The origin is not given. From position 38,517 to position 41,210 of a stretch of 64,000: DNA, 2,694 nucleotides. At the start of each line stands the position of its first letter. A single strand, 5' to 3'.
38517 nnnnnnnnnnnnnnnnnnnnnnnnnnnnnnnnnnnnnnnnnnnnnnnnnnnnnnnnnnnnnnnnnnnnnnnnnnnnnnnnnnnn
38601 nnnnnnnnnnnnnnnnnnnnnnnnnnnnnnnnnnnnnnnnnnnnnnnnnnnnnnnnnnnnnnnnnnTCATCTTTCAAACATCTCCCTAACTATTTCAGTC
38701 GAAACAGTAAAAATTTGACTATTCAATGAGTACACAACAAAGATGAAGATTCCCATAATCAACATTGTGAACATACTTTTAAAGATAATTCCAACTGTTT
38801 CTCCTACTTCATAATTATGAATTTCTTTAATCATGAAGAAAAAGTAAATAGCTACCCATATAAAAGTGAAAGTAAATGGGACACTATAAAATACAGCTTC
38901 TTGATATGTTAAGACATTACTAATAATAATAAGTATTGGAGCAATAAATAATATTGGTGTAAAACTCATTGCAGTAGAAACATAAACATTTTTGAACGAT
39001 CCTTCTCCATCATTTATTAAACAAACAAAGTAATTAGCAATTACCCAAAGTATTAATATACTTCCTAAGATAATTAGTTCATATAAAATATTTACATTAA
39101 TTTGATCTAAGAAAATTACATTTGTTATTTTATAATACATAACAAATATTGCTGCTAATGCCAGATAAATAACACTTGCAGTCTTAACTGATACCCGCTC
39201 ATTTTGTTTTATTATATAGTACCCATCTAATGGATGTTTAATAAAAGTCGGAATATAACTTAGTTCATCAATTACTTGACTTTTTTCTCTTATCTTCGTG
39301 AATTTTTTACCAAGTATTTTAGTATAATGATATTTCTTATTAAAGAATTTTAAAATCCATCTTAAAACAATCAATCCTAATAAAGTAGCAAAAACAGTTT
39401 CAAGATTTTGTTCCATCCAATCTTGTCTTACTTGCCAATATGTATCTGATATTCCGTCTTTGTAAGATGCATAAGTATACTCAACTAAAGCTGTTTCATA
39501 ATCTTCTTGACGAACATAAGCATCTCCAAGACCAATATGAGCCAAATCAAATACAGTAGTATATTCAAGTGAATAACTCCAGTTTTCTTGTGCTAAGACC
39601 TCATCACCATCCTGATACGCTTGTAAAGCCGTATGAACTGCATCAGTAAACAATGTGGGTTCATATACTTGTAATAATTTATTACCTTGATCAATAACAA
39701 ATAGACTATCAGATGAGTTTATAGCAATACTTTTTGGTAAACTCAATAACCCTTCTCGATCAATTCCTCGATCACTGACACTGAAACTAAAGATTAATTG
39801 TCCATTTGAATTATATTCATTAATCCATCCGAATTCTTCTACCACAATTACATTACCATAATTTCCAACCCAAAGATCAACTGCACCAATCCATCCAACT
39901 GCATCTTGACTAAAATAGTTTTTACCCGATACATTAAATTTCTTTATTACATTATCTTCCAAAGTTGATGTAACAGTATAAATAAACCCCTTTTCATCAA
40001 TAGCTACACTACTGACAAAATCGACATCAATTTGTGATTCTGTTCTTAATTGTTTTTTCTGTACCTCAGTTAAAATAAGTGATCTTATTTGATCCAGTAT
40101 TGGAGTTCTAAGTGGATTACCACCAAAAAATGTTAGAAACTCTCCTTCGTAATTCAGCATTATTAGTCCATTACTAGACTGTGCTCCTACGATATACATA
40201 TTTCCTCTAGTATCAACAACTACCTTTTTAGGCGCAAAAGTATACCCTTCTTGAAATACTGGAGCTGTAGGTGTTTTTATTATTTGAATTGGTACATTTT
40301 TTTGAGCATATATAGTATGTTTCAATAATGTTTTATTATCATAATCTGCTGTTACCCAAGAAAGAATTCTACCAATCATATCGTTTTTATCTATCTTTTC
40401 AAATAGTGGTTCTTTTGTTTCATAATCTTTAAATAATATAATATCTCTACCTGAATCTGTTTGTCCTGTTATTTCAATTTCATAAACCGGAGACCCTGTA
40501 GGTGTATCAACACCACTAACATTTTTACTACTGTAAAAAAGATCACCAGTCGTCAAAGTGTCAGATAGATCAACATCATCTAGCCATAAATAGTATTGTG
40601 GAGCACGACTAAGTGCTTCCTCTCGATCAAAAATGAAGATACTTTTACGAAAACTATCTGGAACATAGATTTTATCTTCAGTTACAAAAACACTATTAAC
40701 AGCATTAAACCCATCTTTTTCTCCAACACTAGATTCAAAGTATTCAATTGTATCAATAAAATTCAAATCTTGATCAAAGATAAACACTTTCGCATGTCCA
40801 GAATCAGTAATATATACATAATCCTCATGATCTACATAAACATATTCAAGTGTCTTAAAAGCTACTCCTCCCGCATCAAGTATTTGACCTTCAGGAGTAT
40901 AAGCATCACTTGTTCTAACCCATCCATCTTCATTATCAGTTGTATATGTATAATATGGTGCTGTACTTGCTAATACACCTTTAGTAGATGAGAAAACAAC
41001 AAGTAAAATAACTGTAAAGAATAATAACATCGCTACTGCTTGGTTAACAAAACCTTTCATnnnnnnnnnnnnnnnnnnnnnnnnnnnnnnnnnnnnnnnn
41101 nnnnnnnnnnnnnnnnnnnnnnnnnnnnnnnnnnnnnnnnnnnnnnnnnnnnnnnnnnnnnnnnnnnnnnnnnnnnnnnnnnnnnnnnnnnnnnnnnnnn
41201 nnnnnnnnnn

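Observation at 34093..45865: Seven-gene translationally coupled uptake operon: giant SBP, two complete permease pairs, an NHL-propeller/Yip1 membrane protein and a 771-aa orphan ectoprotein, with no ATPase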

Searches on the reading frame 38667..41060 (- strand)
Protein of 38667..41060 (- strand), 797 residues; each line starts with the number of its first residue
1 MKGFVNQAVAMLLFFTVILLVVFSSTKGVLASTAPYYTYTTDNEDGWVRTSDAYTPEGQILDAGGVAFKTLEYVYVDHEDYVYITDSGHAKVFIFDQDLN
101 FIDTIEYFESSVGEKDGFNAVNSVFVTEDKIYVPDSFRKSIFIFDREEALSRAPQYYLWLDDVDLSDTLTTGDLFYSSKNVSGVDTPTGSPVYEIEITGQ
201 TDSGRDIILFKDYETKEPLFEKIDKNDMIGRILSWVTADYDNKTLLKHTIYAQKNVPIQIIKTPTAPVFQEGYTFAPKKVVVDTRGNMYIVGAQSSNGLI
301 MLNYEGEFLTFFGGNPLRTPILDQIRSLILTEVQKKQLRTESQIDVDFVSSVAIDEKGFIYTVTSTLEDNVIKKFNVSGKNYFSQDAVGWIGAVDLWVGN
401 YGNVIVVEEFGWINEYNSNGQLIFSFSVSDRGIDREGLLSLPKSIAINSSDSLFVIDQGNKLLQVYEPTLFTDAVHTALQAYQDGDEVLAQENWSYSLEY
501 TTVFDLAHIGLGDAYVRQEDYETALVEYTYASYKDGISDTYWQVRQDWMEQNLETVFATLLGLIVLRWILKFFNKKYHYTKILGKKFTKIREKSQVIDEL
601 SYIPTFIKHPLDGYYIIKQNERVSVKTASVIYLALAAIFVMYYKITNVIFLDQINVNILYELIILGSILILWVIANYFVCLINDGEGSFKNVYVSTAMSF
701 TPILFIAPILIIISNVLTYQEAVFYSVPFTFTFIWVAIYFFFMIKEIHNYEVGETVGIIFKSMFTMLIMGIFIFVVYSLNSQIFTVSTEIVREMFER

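Call 4: search_protein_families(library=pfam, proteins=[window:38667-41060:-], max_evalue=0.01)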
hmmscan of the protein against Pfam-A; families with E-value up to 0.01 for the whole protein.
window:38667-41060:- (797 aa): 3 families
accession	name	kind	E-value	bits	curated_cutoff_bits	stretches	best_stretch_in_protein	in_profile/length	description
PF04893.22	Yip1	-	7.6e-06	26.3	28.6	1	609-772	6-171/173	Yip1 domain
PF01436.27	NHL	-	0.00036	20.9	20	0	439-466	1-28/28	NHL repeat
PF06739.17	SBBP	-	0.0027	18.1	20.5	0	347-368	13-34/38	Beta-propeller repeat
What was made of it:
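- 38667..41060 (-): 797-aa polytopic membrane protein: TM1 (8-26), extracellular six-bladed NHL propeller (38-468, with a clade-specific ~100-aa insertion at 150-255), TPR-like helices (470-530), TM2 (552-570), Yip1-type 5-TM domain (623-776). Pfam Yip1 26.3 bits, just below the 28.6-bit cut-off, plus weak NHL (call 4).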

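Call 5: search_protein_families(library=ncbifam, proteins=[window:38667-41060:-], max_evalue=0.01)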
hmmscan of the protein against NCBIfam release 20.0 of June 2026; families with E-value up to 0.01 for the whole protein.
window:38667-41060:- (797 aa): 1 family
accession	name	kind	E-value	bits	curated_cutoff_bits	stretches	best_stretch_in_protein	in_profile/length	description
NF035926.1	scyF_NHL_VPEP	equivalog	1.1e-06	28.1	350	0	74-104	252-282/376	scytonemin biosynthesis PEP-CTERM protein ScyF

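Call 23: find_homologous_proteins(query=window:38667-41060:-, max_evalue=0.00001)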
Query window:38667-41060:- (797 aa): 87 proteins with E <= 0.00001 among 8000 candidates.
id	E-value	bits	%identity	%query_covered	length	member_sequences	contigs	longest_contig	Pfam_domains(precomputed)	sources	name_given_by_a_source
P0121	0.0e+0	1391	76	100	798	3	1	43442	PF04893.23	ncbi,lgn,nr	ncbi:MAG: hypothetical protein JXR62_00745 [Bacilli bacterium]|nr:hypothetical protein [Bacilli bact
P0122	0.0e+0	1374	74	100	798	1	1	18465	PF04893.23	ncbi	-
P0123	0.0e+0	1370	75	97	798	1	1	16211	PF04893.23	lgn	-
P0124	0.0e+0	1366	74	99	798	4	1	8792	PF04893.23,PF06739.18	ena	-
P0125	0.0e+0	1359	74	100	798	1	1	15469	PF04893.23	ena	-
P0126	0.0e+0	1358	75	99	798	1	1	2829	PF04893.23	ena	-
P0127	0.0e+0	1358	75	99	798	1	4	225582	PF04893.23,PF17170.11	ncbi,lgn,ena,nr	ncbi:MAG: hypothetical protein KQ78_00698 [Candidatus Izimaplasma bacterium HR2]|nr:MAG: hypothetica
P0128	0.0e+0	1353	74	100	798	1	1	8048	PF04893.23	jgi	jgi:hypothetical protein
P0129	0.0e+0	1349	74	100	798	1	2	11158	PF04893.23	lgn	-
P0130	0.0e+0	1340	74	100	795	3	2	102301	PF04893.23,PF06739.18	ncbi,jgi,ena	jgi:tetratricopeptide (TPR) repeat protein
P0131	0.0e+0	1338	72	99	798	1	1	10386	PF04893.23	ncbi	-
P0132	0.0e+0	1337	72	100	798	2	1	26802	PF04893.23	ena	-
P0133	0.0e+0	1288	70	100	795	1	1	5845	PF04893.23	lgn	-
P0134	0.0e+0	1285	70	100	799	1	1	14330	PF04893.23,PF01436.28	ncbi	-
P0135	0.0e+0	1273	70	100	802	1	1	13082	PF04893.23,PF01436.28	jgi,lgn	jgi:tetratricopeptide (TPR) repeat protein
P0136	0.0e+0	1270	71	99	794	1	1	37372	PF04893.23,PF01436.28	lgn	-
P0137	0.0e+0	1265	70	100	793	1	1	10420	PF04893.23,PF17170.11,PF01436.28,PF06739.18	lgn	-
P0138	0.0e+0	1255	70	99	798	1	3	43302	PF04893.23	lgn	-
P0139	0.0e+0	1233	69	99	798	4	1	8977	PF04893.23,PF01436.28,PF06739.18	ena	-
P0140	0.0e+0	1215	67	100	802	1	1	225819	PF04893.23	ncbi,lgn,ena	-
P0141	0.0e+0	1208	68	99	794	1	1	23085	PF04893.23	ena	-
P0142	0.0e+0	1184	65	100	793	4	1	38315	PF04893.23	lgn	-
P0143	0.0e+0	1181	66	99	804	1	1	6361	PF04893.23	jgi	jgi:hypothetical protein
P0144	0.0e+0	1173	64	97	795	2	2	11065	PF04893.23,PF06739.18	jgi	jgi:hypothetical protein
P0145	0.0e+0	1170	65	100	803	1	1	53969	PF04893.23,PF01436.28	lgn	-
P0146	0.0e+0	1161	65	99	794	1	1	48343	PF04893.23,PF06739.18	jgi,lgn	jgi:ABC-type phosphate/phosphonate transport system permease subunit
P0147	0.0e+0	1145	63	100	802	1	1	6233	PF04893.23,PF01436.28,PF06739.18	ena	-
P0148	0.0e+0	1139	63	99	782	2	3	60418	PF04893.23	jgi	jgi:hypothetical protein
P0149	0.0e+0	1131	64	98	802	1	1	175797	PF04893.23,PF01436.28,PF06739.18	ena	-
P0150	0.0e+0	1126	63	100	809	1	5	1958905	PF04893.23,PF06739.18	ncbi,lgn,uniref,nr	ncbi:YIP1 family protein [Candidatus Xianfuyuplasma coldseepsis]|uniref:Yip1 domain-containing prote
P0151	0.0e+0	1124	63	100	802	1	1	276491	PF04893.23,PF01436.28,PF06739.18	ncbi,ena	-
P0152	0.0e+0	1122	63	97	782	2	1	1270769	PF04893.23,PF01436.28,PF06739.18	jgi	jgi:hypothetical protein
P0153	0.0e+0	1121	64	95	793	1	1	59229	PF04893.23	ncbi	-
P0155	0.0e+0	1119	62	99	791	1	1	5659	PF04893.23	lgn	-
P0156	0.0e+0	1118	63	98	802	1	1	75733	PF04893.23,PF06739.18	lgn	-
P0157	0.0e+0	1116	61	100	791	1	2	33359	PF04893.23,PF06739.18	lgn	-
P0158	0.0e+0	1100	62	100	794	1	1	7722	PF04893.23,PF06739.18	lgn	-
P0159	0.0e+0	1096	62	97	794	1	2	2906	PF04893.23,PF01436.28,PF06739.18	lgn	-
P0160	0.0e+0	1095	62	99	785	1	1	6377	PF04893.23,PF06739.18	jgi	jgi:hypothetical protein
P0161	0.0e+0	1077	60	99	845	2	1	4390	PF04893.23,PF17170.11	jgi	jgi:tetratricopeptide (TPR) repeat protein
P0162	0.0e+0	1072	60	96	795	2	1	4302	PF04893.23,PF01436.28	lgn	-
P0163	0.0e+0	1071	62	96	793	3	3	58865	PF04893.23,PF17170.11,PF06739.18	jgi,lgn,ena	-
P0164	0.0e+0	1059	58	99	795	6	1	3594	PF04893.23,PF01436.28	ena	-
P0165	0.0e+0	1057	59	99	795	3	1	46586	PF04893.23,PF01436.28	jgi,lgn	jgi:sugar lactone lactonase YvrE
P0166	0.0e+0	1045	61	99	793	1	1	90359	PF04893.23,PF01436.28,PF06739.18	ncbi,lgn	-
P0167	0.0e+0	1038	59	100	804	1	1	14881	PF04893.23,PF01436.28,PF06739.18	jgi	-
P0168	0.0e+0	1032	59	99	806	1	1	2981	PF04893.23,PF06739.18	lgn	-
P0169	4.1e-294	996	60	94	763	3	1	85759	PF04893.23,PF01436.28,PF06739.18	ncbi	ncbi:MAG: YIP1 family protein, partial [Candidatus Izemoplasmatales bacterium]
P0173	3.4e-193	662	49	67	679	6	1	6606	PF04893.23,PF01436.28,PF06739.18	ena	-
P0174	2.9e-191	656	50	68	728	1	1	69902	PF04893.23,PF01436.28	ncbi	-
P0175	1.7e-190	653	48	68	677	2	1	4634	PF04893.23,PF13432.13,PF01436.28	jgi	jgi:hypothetical protein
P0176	2.3e-190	653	49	70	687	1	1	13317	PF04893.23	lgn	-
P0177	2.8e-190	653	46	75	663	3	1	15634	PF04893.23,PF13432.13,PF06739.18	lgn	-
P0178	1.1e-189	651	39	100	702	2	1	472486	PF04893.23,PF06739.18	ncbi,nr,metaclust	ncbi:YIP1 family protein [Haloplasma contractile]|nr:YIP1 family protein [Haloplasma contractile]|me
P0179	1.1e-189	651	48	68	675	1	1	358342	PF04893.23,PF06739.18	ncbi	ncbi:YIP1 family protein [Paenibacillus marinisediminis]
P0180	1.6e-189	650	46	75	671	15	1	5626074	PF04893.23,PF01436.28,PF06739.18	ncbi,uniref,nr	ncbi:YIP1 family protein [Vallitalea guaymasensis]|uniref:DUF1282 family protein n=1 Tax=Vallitalea 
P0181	1.7e-189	650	47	67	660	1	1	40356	PF04893.23,PF01436.28,PF06739.18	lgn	-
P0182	2.8e-187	643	49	68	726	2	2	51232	PF04893.23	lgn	-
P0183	1.9e-186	640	48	68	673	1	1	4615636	PF04893.23,PF01436.28,PF06739.18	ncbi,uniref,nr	ncbi:YIP1 family protein [Bacillus solitudinis]|uniref:YIP1 family protein n=1 Tax=Bacillus solitudi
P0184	2.4e-186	640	47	67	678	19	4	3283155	PF04893.23,PF06739.18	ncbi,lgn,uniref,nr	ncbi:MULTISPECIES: YIP1 family protein [Paenibacillus]|uniref:YIP1 family protein n=2 Tax=Paenibacil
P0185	1.7e-185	637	46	70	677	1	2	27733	PF04893.23,PF06739.18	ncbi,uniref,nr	ncbi:YIP1 family protein [Paenibacillus thermotolerans]|uniref:YIP1 family protein n=1 Tax=Paenibaci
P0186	2.7e-184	633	47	69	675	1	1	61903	PF04893.23,PF13432.13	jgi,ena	jgi:Gluconolactonase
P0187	6.1e-184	632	47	69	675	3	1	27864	PF04893.23,PF13432.13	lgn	-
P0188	2.5e-183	630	47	68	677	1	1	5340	PF04893.23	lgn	-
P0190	1.6e-182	627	47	68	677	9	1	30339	PF04893.23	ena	-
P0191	2.9e-182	626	47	69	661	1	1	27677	PF04893.23,PF13432.13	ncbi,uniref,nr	ncbi:hypothetical protein PACILC2_42800 [Paenibacillus cisolokensis]|uniref:Yip1 domain-containing p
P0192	3.3e-182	626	47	68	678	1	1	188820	PF04893.23,PF13432.13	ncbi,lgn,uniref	ncbi:YIP1 family protein [Paenibacillus sp. GCM10027626]|uniref:YIP1 family protein n=1 Tax=Paenibac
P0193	6.7e-182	625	47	68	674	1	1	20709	PF04893.23,PF01436.28,PF06739.18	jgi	jgi:hypothetical protein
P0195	1.1e-181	624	48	68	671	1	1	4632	PF04893.23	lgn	-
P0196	4.3e-181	622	46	68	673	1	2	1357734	PF04893.23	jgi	jgi:hypothetical protein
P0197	1.2e-180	621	47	67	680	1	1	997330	PF04893.23,PF13432.13,PF06739.18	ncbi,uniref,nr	ncbi:YIP1 family protein [Paenibacillus sp. KQZ6P-2]|uniref:YIP1 family protein n=1 Tax=Paenibacillu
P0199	4.7e-179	615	45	67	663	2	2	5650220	PF04893.23,PF06739.18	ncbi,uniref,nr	ncbi:YIP1 family protein [Paenibacillus sp. FSL W8-1187]|uniref:NHL repeat containing protein n=1 Ta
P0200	1.9e-177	610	41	99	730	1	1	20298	PF04893.23,PF01436.28,PF06739.18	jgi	jgi:tetratricopeptide (TPR) repeat protein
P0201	1.5e-176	607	47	67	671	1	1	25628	PF04893.23,PF20067.6,PF01436.28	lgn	-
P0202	1.8e-174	600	46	70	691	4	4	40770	PF04893.23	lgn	-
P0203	4.3e-164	566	43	68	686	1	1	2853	PF04893.23,PF01436.28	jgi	jgi:tetratricopeptide (TPR) repeat protein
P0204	1.0e-93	333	33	69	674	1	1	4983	PF04893.23,PF01436.28,PF06739.18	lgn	-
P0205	3.0e-88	315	32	75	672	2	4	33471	PF04893.23,PF01436.28,PF08450.19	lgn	-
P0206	1.4e-80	290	31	65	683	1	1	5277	PF04893.23,PF01436.28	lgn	-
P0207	3.2e-49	186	25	66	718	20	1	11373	PF04893.23,PF01436.28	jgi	-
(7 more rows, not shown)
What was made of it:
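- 38667..41060 (-): Homologues carry PF04893 (call 23).
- On Yip1 family (PF04893): Most homologues carry a precomputed PF04893 hit and are named 'YIP1 family protein' (call 23).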

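Call 41: predict_structure(alignment_id=A2)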
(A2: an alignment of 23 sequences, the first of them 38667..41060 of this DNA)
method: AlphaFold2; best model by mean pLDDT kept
length: 797 residues; sequences in the alignment: 23
mean_pLDDT: 82.1   pTM: 0.64
mean pLDDT of the five models: 82.1, 80.6, 78.6, 78.5, 76.0
residues with pLDDT >= 90: 243; 70-90: 437; 50-70: 93; < 50: 24
segments of 3 or more residues with pLDDT < 50: 25-33, 225-235
pLDDT, mean of each block of 10 residues (from residue 1): 69 78 46 67 81 89 84 94 93 90 79 64 94 92 89 75 68 84 79 84 69 82 50 57 75 78 86 87 92 81 90 63 60 64 67 90 79 84 72 89 90 89 86 70 93 93 93 93 91 92 89 91 91 86 84 83 86 80 77 83 87 84 87 93 85 76 89 90 85 92 91 82 87 92 88 87 89 82 78 69
secondary structure, 60 per line:
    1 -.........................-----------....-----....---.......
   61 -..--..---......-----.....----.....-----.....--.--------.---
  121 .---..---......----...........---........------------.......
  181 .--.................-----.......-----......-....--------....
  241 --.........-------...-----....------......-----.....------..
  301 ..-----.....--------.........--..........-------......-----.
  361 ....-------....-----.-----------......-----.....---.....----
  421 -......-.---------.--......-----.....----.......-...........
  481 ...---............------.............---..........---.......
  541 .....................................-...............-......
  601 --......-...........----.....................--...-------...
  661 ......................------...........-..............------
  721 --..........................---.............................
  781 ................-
elements in order (helices of 4 or more, strands of 3 or more residues): H2-26 E38-41 E47-50 E54-60 E71-76 E82-86 E91-95 E101-105 E130-135 E140-145 H146-150 E154-161 E174-181 E184-200 E206-212 E218-223 H225-228 E237-240 E243-251 E259-261 H267-270 E277-282 E288-292 E299-302 E308-312 H321-329 H332-341 E349-354 E360-364 E372-375 E393-398 E404-408 E412-416 E422-427 E442-447 E453-457 E462-468 H470-483 H487-498 H505-517 H521-530 H534-577 H579-593 H595-600 H603-608 H610-620 H625-645 H658-682 H689-699 H701-714 H723-748 H752-796
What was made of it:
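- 38667..41060 (-): AF2 model pLDDT 82 (call 41).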

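Call 46: fold_search(model_id=the predicted structure, library=pdb)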
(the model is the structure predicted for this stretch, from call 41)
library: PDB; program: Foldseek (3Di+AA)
matches with E <= 10: 1278; with E <= 0.001: 349
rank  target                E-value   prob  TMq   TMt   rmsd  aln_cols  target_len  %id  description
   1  8j72_B                8.8e-13  1.00  0.28  0.76   7.5       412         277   13  Crystal structure of mammalian Trim71 in complex with lncRNA Trincr1 (released 2024-03-06)
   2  8j72_A                1.1e-12  1.00  0.27  0.74  10.8       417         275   13  Crystal structure of mammalian Trim71 in complex with lncRNA Trincr1 (released 2024-03-06)
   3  6fq3_A                3.3e-12  1.00  0.28  0.55  14.2       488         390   11  Crystal structure of Danio rerio Lin41 filamin-NHL domains in complex with lin-29A 5'UTR 13mer RNA (released 2018-05-09)
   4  7b2r_B                6.3e-12  1.00  0.28  0.75   7.0       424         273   15  Crystal structure of NHL domain of TRIM2 (released 2021-01-13)
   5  6xg7                  6.7e-12  1.00  0.28  0.73   9.6       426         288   13  1.3 A Resolution Structure of the of the NHL Repeat Region of D. melanogaster Thin (released 2020-12-16)
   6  7b2r_A                8.2e-12  1.00  0.29  0.76   6.5       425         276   15  Crystal structure of NHL domain of TRIM2 (released 2021-01-13)
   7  7qrv_A                1.7e-11  1.00  0.28  0.76   7.1       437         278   14  Crystal structure of NHL domain of TRIM2 (full C-terminal) (released 2022-05-04)
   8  9jur                  2.5e-11  1.00  0.28  0.76   7.3       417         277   14  Crystal Structure of NHL domain of human E3 ubiquitin-protein ligase TRIM71 (released 2025-04-30)
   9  7qrx_A                2.6e-11  1.00  0.27  0.73  11.8       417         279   14  Crystal structure of NHL domain of TRIM71 (released 2022-05-04)
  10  7qrv_B                3.7e-11  1.00  0.28  0.76   6.7       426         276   15  Crystal structure of NHL domain of TRIM2 (full C-terminal) (released 2022-05-04)
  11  6tji_A                3.7e-11  1.00  0.20  0.38  17.1       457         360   12  Crystal structure of the computationally designed Cake10 protein (released 2020-05-06)
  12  7qrv_D                5.3e-11  1.00  0.26  0.68  11.1       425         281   15  Crystal structure of NHL domain of TRIM2 (full C-terminal) (released 2022-05-04)
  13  6tjg                  7.6e-11  1.00  0.23  0.49  14.9       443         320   12  Crystal structure of the computationally designed Cake8 protein (released 2020-05-06)
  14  6d69                  8.4e-11  1.00  0.28  0.71  12.2       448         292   13  Crystal Structure of the NHL Repeat Region of D. melanogaster Thin (released 2019-04-24)
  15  6fpt_B                9.3e-11  1.00  0.28  0.56  14.0       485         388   11  Crystal structure of Danio rerio Lin41 filamin-NHL domains (released 2018-05-09)
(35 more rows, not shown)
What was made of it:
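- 38667..41060 (-): Foldseek best hits are TRIM71/TRIM2 NHL domains, TM 0.76 (call 46).
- On NHL-repeat six-bladed beta-propeller (PknD sensor type): Foldseek TM 0.76 to TRIM71/TRIM2 NHL domains (call 46).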
